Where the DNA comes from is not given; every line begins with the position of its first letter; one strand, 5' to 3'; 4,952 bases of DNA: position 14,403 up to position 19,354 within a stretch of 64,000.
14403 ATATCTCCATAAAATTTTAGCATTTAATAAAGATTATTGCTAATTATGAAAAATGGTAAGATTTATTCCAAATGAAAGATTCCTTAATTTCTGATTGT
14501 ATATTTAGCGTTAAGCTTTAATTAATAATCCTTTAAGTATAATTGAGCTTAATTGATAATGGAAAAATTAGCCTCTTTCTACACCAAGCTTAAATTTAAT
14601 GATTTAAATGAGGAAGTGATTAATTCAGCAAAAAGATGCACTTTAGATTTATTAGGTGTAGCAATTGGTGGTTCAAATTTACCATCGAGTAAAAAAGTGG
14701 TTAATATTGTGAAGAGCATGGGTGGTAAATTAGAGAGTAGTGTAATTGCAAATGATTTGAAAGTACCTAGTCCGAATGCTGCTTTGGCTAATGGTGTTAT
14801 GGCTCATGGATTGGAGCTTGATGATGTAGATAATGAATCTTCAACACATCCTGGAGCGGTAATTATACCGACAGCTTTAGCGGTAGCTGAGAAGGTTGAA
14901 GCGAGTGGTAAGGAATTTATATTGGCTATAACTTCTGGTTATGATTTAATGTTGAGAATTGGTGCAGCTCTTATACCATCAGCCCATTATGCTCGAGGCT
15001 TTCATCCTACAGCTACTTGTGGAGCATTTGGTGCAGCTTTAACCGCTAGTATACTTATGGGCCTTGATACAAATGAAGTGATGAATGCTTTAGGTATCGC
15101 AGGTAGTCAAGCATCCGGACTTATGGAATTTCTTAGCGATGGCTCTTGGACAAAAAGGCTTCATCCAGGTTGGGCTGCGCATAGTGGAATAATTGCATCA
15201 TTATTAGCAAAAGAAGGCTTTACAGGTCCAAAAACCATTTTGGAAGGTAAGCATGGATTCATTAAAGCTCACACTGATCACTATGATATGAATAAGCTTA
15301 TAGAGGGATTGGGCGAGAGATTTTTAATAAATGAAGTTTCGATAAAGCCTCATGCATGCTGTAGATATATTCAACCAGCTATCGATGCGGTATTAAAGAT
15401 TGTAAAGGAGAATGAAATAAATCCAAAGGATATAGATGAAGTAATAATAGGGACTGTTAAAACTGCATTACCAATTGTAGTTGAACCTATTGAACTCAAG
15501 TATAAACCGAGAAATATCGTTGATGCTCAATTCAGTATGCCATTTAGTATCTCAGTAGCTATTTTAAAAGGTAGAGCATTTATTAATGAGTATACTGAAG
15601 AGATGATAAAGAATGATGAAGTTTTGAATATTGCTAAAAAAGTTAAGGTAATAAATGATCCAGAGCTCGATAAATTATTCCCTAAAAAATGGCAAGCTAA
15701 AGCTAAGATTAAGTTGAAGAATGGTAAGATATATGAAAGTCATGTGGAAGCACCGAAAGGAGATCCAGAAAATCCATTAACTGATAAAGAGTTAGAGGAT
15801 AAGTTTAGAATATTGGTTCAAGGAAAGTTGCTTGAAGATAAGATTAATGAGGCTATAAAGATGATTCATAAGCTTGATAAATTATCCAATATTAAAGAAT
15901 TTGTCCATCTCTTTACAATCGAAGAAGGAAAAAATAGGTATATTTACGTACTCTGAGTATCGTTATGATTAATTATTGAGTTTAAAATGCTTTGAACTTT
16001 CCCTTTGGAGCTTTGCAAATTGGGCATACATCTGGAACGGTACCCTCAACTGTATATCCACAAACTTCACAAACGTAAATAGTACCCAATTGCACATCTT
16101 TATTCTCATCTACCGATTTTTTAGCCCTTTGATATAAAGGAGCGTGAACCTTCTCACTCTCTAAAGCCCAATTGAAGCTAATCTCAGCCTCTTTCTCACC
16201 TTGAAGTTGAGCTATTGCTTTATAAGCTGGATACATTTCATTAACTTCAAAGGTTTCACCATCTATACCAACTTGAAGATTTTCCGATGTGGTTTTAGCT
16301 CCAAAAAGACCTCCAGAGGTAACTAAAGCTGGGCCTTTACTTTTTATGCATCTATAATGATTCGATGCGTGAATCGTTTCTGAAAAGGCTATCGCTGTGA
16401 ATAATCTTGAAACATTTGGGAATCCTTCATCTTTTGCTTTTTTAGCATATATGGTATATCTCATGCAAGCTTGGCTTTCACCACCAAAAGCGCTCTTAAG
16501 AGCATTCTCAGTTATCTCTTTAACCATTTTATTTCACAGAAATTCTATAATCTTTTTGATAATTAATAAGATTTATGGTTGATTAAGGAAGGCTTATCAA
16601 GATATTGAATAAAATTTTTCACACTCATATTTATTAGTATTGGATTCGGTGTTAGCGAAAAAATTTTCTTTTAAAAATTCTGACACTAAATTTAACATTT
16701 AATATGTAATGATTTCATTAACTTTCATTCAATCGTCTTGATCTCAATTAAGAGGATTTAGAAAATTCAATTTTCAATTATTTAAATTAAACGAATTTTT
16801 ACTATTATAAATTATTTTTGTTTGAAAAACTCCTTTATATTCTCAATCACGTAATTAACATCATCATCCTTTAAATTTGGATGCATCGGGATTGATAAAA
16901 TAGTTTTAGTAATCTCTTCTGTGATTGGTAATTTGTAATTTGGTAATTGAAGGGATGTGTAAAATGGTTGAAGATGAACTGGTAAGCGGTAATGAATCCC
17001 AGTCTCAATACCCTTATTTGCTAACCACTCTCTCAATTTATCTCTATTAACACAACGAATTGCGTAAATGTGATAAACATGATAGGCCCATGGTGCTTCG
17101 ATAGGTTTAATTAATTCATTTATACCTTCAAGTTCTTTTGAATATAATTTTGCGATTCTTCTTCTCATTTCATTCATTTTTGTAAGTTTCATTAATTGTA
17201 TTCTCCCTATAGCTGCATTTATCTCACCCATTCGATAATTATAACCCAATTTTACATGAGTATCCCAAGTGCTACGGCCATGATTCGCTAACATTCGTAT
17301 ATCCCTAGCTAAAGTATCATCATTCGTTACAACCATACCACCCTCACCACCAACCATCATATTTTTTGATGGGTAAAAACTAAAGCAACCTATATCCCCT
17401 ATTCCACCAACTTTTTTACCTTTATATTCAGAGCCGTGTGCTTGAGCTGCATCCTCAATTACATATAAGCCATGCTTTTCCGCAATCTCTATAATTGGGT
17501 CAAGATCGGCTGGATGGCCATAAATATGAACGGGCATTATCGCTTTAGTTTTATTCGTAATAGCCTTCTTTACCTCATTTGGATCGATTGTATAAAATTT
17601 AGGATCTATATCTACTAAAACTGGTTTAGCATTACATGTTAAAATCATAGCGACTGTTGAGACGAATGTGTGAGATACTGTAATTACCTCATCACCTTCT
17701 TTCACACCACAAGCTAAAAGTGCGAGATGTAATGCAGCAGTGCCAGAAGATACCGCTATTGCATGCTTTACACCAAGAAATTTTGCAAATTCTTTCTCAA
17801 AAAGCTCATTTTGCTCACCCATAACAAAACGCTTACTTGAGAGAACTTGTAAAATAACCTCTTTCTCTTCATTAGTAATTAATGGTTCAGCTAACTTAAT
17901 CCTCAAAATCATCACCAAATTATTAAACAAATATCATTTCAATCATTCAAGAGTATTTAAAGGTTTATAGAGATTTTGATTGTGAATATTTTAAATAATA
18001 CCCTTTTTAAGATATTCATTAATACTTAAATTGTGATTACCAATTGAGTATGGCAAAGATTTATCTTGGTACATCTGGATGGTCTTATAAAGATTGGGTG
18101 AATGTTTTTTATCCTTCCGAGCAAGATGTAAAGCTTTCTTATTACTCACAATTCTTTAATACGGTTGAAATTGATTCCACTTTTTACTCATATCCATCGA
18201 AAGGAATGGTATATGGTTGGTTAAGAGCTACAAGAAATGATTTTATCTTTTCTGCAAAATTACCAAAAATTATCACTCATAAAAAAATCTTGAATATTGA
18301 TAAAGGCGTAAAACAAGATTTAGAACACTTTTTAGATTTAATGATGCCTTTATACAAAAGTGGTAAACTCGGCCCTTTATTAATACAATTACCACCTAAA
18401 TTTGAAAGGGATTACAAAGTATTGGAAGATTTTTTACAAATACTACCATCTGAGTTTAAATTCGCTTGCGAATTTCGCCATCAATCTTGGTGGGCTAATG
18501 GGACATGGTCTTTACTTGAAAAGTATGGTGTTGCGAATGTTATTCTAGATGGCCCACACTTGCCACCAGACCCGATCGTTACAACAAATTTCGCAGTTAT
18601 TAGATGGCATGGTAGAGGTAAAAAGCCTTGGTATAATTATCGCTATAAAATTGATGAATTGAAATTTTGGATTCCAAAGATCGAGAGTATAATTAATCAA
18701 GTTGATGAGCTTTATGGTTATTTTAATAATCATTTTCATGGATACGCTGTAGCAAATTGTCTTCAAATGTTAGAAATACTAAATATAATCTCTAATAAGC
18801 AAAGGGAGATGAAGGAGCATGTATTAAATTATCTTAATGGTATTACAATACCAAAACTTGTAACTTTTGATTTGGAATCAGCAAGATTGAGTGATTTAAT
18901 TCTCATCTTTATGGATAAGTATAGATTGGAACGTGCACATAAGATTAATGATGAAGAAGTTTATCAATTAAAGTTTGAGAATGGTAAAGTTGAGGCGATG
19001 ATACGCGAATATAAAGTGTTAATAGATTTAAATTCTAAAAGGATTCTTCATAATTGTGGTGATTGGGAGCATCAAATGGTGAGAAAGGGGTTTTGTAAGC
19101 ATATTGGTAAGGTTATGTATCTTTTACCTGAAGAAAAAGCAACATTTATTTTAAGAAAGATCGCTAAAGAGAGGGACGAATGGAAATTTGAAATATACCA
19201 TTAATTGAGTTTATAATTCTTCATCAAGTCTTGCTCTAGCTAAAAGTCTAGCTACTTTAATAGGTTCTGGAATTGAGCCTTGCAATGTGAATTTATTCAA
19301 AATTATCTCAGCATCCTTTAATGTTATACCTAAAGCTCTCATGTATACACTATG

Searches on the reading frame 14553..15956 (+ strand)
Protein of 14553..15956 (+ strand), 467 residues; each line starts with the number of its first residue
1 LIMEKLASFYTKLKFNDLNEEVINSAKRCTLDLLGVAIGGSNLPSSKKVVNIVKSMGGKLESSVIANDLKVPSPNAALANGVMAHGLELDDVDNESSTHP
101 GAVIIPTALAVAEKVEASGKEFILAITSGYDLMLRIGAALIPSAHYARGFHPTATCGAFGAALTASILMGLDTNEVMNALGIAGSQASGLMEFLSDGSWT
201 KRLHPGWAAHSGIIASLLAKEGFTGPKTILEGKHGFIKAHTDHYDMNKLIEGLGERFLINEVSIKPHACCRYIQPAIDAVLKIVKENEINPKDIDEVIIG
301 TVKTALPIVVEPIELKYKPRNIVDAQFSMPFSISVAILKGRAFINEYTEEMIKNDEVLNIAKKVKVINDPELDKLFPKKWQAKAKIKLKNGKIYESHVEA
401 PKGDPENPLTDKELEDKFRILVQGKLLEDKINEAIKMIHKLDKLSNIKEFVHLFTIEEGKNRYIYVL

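Call 114: search_protein_families(library=pfam, proteins=[window:14553-15956:+], max_evalue=0.00001)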
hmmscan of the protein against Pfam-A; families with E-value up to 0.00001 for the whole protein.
window:14553-15956:+ (467 aa): 2 families
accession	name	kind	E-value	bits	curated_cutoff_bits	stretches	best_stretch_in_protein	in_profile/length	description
PF03972.19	MmgE_PrpD_N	-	1.5e-74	250.8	32.1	1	4-246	1-241/244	MmgE/PrpD N-terminal domain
PF19305.4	MmgE_PrpD_C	-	1.1e-43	149.5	32.1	1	267-441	1-171/173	MmgE/PrpD C-terminal domain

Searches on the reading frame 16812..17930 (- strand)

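Call 114: search_protein_families(library=pfam, proteins=[window:16812-17930:-], max_evalue=0.00001)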
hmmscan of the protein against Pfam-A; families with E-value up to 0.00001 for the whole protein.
window:16812-17930:- (372 aa): 5 families
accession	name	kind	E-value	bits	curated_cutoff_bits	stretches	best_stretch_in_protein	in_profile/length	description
PF01041.23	DegT_DnrJ_EryC1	-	3.7e-132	441.3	19.8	1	18-365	3-359/360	DegT/DnrJ/EryC1/StrS aminotransferase family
PF01053.26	Cys_Met_Meta_PP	-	8.9e-11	41.4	27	1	41-167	54-180/381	Cys/Met metabolism PLP-dependent enzyme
PF00155.27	Aminotran_1_2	-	3.4e-08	33.5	19.7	1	41-225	44-253/361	Aminotransferase class I and II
PF01212.27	Beta_elim_lyase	-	1e-07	32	27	1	44-222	37-231/288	Beta-eliminating lyase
PF00266.25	Aminotran_5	-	2.7e-07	30.3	21.5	1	42-168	46-183/371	Aminotransferase class-V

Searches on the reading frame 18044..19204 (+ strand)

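Call 114: search_protein_families(library=pfam, proteins=[window:18044-19204:+], max_evalue=0.00001)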
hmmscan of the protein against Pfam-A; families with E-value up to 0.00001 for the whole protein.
window:18044-19204:+ (386 aa): 1 family
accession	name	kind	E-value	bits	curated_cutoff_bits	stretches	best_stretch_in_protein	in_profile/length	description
PF01904.24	DUF72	-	1.8e-63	214.9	25.3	1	27-244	7-216/217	Protein of unknown function DUF72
